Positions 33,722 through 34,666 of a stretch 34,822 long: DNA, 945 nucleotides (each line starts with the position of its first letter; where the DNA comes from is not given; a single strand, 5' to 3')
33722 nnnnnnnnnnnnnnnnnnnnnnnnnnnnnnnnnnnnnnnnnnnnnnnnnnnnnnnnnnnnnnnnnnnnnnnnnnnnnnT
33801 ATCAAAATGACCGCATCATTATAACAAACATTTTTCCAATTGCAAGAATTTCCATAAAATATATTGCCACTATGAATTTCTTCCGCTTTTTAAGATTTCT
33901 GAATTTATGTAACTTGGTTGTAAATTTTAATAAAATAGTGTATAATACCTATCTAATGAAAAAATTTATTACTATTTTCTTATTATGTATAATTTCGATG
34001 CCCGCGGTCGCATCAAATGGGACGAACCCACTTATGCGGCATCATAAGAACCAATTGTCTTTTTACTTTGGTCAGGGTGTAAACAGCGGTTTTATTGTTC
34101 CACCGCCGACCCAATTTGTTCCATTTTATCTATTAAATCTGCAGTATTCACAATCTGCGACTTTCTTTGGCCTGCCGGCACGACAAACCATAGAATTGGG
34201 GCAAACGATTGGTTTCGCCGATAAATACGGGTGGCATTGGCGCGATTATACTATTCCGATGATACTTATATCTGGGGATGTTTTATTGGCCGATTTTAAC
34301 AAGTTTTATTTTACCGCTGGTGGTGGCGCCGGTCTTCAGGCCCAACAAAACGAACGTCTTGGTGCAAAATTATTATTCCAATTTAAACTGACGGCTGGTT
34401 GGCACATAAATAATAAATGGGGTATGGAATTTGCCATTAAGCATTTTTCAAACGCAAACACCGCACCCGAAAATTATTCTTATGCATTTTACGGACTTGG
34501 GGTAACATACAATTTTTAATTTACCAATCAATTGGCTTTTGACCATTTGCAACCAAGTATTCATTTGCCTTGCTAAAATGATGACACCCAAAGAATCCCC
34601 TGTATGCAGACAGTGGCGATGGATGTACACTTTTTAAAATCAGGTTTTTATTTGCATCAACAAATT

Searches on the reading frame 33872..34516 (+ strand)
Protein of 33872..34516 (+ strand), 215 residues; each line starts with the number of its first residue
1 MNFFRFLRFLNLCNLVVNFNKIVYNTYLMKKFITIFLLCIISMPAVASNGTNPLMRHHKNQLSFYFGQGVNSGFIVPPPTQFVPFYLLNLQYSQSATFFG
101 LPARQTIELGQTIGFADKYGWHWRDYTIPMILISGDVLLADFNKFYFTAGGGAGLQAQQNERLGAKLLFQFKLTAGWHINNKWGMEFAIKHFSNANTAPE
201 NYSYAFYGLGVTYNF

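Call 49: search_protein_families(library=pfam, proteins=[window:33872-34516:+], max_evalue=0.001)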
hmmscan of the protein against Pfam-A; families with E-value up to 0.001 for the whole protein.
window:33872-34516:+ (215 aa): 1 family
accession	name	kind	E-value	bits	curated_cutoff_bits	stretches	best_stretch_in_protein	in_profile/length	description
PF09411.16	PagL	-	6.3e-09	36.5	23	1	140-214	56-136/136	Lipid A 3-O-deacylase (PagL)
